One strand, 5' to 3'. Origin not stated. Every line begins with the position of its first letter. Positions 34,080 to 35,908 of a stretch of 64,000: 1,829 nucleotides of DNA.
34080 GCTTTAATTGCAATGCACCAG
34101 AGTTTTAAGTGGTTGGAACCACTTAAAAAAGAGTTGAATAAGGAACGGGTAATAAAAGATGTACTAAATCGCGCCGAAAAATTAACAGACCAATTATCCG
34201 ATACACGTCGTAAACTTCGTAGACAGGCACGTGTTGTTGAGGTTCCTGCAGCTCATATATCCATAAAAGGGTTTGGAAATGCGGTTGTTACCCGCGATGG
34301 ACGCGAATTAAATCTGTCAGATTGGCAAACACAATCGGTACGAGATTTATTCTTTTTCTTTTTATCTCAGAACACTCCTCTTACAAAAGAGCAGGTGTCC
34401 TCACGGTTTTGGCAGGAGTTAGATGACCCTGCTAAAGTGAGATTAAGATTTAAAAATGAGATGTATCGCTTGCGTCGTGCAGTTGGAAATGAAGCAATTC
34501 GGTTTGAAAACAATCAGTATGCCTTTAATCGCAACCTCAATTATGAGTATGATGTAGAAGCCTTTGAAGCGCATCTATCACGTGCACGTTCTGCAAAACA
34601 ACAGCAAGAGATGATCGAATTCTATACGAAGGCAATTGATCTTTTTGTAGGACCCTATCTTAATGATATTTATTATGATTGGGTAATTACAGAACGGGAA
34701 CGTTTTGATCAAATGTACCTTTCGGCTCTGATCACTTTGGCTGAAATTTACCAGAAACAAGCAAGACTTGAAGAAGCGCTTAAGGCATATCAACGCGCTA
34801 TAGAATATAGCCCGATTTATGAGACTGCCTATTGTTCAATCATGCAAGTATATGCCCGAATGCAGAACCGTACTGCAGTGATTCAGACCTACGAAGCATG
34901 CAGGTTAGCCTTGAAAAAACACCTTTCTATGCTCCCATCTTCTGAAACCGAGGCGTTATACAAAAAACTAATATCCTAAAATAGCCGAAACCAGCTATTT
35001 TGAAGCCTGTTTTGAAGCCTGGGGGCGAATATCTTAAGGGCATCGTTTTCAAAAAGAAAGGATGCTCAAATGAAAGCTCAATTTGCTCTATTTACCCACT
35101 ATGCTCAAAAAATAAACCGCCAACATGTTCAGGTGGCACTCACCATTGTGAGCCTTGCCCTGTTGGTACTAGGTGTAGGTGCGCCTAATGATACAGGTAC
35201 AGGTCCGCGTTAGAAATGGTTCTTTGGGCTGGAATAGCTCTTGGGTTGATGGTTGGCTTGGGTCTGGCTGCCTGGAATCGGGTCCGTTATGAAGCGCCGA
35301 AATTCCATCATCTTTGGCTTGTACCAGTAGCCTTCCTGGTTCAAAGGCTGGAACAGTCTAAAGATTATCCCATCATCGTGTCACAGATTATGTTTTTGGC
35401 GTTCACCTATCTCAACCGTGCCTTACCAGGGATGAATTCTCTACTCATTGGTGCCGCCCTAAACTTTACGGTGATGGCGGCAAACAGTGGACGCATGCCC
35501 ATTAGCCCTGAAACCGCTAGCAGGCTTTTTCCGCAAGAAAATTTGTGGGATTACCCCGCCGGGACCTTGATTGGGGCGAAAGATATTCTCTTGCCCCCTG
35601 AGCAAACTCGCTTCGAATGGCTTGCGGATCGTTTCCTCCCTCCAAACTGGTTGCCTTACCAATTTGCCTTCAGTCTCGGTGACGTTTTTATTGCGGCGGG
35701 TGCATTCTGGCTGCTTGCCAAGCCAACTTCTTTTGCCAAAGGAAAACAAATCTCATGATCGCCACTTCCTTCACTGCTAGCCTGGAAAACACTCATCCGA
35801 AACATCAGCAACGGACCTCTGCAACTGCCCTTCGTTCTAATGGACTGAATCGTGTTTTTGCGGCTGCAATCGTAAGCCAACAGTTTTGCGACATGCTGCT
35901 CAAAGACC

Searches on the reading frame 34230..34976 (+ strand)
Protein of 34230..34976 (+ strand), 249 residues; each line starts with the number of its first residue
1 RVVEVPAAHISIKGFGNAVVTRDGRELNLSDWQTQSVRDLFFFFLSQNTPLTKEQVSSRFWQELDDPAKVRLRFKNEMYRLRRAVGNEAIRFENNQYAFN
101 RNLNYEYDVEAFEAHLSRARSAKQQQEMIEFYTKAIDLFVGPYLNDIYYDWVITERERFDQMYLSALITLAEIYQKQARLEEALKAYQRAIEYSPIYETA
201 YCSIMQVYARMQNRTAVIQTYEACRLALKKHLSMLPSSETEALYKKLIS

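Call 84: search_solved_structures(query=A7, max_evalue=1, show_alignments=2)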
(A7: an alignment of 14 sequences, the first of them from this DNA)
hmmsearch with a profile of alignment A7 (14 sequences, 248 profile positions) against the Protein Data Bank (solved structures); distinct sequences matched with E-value up to 1: 94 (the best 60 are shown).
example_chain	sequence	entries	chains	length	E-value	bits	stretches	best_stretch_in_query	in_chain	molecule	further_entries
9qhb_A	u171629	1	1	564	3.6e-25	92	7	125-223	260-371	Engineered tetratricopeptide repeat protein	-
8bu0_A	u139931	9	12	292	4.6e-17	65.4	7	164-223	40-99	Consensus tetratricopeptide repeat protein | Crystal structure of an 8-repeat consensus TPR superhelix with Zinc. | Monomer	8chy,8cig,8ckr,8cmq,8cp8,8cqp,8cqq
7obi_A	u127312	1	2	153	3.9e-15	59.1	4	164-223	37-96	CTPR-rv4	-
9qhc_A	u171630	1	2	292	1.7e-14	57.1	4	164-223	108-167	Engineered tetratricopeptide repeat protein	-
9gzg_A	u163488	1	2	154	1.4e-10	44.2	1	164-224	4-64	Engineered CTPR protein with glutamic acids for conductivity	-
8ch0_A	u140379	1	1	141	1.7e-09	40.6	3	164-223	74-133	Consensus tetratricopeptide repeat protein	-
2fo7_A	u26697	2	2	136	1.9e-09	40.5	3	164-223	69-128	SYNTHETIC CONSENSUS TPR PROTEIN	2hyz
1w3b_A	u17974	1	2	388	5.7e-08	35.6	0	163-212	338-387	UDP-N-ACETYLGLUCOSAMINE--PEPTIDE N-ACETYLGLUCOSAMINYLTRANSFERASE 110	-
6eou_A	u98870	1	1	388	6.8e-08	35.4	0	163-212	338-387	UDP-N-acetylglucosamine--peptide N-acetylglucosaminyltransferase 110 kDa subunit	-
7yea_A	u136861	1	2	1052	8.3e-08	35.1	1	163-222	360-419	UDP-N-acetylglucosamine--peptide N-acetylglucosaminyltransferase 110 kDa subunit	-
7ntf_A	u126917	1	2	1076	9.9e-08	34.9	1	163-222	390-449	Isoform 1 of UDP-N-acetylglucosamine--peptide N-acetylglucosaminyltransferase 110 kDa subu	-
7yeh_B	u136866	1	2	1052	1e-07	34.8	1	163-222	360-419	UDP-N-acetylglucosamine--peptide N-acetylglucosaminyltransferase 110 kDa subunit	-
1na0_A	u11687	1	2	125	1.3e-07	34.4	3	165-223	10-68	designed protein CTPR3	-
3kd7_A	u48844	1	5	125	5.8e-07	32.3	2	165-223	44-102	CTPR390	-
8hvr_I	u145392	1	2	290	1.9e-06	30.7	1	43-247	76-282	Regulatory protein AfsR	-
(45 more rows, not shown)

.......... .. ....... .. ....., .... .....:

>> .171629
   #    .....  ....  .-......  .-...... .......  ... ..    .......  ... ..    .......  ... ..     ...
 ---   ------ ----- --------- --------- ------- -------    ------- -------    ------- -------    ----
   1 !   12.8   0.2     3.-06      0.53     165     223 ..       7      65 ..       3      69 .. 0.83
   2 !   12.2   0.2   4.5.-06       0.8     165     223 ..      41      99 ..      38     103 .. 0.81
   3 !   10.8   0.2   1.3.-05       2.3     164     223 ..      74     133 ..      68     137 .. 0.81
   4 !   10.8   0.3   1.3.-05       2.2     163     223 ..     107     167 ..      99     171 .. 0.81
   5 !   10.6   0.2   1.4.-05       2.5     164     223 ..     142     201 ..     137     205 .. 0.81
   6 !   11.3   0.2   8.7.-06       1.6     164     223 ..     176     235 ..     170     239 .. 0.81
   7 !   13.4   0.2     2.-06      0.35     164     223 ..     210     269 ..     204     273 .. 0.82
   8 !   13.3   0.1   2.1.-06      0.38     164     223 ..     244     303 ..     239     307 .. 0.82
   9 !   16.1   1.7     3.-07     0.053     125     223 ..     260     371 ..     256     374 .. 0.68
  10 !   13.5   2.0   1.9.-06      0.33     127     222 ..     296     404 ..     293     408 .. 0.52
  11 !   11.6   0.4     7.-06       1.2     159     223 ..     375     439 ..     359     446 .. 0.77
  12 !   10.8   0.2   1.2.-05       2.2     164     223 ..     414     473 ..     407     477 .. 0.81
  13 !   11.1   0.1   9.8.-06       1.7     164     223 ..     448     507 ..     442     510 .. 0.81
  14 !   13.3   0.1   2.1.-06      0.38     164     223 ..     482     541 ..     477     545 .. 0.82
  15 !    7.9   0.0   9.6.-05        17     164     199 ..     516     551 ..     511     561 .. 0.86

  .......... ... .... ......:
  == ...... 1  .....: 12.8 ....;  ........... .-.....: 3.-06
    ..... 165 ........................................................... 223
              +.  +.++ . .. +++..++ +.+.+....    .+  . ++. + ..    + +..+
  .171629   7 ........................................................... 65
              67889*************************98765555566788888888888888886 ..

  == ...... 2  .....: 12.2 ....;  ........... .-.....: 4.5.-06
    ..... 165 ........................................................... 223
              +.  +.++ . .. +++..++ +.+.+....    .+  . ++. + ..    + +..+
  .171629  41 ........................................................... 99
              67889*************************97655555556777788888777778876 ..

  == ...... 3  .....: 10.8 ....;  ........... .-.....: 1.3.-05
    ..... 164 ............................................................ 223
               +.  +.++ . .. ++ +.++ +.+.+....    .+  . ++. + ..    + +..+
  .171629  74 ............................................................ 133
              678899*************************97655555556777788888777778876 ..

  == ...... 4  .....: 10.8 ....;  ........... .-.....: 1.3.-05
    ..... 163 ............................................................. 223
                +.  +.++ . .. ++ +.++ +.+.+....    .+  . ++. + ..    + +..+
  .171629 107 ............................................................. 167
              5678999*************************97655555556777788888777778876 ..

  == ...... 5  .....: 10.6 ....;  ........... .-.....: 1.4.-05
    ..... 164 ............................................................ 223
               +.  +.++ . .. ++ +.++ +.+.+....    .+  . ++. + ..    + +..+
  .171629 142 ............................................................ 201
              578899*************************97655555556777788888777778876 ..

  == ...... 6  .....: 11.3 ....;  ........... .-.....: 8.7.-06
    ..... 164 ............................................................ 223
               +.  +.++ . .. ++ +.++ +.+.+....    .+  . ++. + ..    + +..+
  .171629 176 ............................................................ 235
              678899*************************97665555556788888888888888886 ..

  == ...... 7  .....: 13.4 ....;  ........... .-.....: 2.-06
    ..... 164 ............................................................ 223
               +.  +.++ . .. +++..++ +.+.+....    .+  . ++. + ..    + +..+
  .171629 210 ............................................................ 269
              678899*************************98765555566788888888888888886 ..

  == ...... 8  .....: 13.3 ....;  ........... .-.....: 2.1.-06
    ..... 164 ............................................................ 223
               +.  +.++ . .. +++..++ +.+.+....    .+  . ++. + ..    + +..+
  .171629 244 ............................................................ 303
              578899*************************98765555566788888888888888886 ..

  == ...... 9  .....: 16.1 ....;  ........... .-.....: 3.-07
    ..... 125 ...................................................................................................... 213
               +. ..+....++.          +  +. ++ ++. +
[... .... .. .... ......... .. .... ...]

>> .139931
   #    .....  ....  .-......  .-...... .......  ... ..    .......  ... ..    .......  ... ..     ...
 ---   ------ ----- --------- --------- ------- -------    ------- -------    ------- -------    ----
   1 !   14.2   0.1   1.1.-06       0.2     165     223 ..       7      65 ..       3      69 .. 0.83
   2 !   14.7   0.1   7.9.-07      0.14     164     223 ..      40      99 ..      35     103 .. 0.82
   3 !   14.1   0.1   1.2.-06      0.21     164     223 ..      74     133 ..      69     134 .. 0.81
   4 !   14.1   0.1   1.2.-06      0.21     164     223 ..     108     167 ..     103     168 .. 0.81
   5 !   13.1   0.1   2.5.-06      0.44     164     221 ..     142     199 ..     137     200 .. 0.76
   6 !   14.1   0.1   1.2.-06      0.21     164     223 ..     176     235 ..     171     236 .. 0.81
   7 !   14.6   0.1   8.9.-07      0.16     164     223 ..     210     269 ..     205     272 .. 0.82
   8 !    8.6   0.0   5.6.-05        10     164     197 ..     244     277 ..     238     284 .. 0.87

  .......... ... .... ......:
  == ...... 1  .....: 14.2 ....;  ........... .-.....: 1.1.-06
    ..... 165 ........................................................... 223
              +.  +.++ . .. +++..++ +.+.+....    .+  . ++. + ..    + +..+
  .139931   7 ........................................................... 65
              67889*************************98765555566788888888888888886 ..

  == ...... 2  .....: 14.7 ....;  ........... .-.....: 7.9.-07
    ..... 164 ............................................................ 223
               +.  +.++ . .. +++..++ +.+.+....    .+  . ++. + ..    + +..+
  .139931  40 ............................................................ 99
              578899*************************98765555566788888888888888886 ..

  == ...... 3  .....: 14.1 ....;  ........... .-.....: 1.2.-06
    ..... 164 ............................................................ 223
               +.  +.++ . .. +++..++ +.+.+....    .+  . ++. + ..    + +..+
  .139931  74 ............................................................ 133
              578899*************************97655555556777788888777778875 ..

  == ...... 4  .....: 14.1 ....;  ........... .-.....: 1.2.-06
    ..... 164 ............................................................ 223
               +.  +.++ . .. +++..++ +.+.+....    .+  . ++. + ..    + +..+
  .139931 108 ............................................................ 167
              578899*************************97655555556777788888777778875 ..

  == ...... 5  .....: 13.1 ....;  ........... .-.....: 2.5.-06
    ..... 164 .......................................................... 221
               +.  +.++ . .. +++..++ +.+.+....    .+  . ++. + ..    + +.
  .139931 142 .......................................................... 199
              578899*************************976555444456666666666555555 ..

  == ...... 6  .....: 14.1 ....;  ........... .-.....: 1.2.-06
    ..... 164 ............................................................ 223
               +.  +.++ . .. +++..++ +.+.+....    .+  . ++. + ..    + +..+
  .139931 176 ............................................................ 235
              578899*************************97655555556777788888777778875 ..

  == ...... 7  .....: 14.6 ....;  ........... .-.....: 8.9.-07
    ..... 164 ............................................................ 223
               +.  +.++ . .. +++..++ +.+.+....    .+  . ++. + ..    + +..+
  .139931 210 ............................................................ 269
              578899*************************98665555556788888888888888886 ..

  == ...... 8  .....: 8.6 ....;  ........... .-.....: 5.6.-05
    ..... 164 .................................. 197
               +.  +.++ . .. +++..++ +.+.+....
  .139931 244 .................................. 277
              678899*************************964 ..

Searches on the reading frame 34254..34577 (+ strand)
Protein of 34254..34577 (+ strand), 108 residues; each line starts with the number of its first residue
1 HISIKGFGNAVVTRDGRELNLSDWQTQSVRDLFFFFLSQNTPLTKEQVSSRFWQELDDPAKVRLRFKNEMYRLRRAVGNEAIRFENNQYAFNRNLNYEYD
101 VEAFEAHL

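Call 80: search_solved_structures(query=window:34254-34577:+, max_evalue=10, show_alignments=1)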
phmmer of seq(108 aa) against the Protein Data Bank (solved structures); distinct sequences matched with E-value up to 10: 4.
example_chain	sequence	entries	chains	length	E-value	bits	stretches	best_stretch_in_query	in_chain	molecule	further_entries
4yy2_A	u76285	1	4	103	0.038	17.6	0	31-56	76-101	dTor_3x33L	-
4yy5_A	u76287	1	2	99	0.038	17.6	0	31-56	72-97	dTor_3x33L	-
22qs_D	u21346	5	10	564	0.36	14.5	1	25-82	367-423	Acetylcholine receptor subunit alpha-type deg-3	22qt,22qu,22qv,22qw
8apn_AL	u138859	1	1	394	1.6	12.4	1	10-68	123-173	mL116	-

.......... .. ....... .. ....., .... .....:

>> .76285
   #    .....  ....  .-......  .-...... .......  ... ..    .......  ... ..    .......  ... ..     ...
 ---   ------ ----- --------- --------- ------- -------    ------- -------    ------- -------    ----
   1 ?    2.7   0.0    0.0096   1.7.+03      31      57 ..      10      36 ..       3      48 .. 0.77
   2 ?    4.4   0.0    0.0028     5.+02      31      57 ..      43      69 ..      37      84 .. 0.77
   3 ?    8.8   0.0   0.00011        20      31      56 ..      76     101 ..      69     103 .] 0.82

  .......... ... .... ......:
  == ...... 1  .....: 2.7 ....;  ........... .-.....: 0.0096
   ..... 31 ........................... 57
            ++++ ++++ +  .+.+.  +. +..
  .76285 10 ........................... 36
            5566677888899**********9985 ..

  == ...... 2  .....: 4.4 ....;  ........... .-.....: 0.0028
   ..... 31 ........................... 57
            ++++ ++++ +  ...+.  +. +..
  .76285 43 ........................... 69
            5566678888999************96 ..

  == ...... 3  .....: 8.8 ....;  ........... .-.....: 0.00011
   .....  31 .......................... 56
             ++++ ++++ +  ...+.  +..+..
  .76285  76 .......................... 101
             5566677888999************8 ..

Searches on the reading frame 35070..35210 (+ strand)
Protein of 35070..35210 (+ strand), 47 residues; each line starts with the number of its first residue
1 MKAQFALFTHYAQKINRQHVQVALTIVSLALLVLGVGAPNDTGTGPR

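Call 67: search_protein_families(library=pfam, proteins=[window:35070-35210:+], max_evalue=0.01)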
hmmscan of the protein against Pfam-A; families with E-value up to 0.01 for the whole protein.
window:35070-35210:+ (47 aa): 0 families

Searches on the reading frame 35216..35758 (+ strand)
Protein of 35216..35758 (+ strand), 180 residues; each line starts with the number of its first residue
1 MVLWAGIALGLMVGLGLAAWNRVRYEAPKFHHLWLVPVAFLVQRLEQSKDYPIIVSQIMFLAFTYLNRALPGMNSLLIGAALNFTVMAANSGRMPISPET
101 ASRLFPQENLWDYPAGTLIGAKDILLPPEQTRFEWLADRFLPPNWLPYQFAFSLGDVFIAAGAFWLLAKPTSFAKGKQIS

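Call 3: search_protein_families(library=pfam, proteins=[window:35216-35758:+], max_evalue=0.01)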
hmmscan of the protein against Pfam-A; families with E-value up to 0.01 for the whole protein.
window:35216-35758:+ (180 aa): 1 family
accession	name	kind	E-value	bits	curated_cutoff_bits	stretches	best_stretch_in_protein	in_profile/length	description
PF17248.7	DUF5317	-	6.8e-27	94.8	25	1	43-167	29-150/151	Family of unknown function (DUF5317)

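Call 12: search_protein_families(library=ncbifam, proteins=[window:35216-35758:+], max_evalue=0.01)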
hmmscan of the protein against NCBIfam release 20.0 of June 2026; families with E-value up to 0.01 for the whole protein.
window:35216-35758:+ (180 aa): 0 families

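Call 41: search_protein_representatives(protein=window:35216-35755:+)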
Query: 180 residues. Proteins with E-value up to 0.001 (for the whole library): 1079; up to 1e-10: 240; up to 1e-30: 11. The best 150 are listed.
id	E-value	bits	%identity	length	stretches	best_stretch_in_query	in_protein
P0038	4.6e-49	183.1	57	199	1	3-173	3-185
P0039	6.7e-48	179.3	58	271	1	2-170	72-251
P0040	1.1e-37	146.0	60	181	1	54-171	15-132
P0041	3.7e-37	144.3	52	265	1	2-170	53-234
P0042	1.1e-34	136.3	49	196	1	2-174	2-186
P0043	3.7e-34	134.5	48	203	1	1-168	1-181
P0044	5.9e-33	130.6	55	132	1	53-171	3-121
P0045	1.6e-32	129.2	60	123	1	54-170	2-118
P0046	2.0e-32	128.9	54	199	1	28-167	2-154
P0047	3.9e-31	124.7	45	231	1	2-176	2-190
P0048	4.0e-31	124.6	57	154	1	55-172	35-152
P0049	3.8e-30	121.4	47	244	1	3-168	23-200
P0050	1.2e-29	119.8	43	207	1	1-171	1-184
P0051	8.3e-29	117.1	53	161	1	53-168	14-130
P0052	2.2e-27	112.5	52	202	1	52-171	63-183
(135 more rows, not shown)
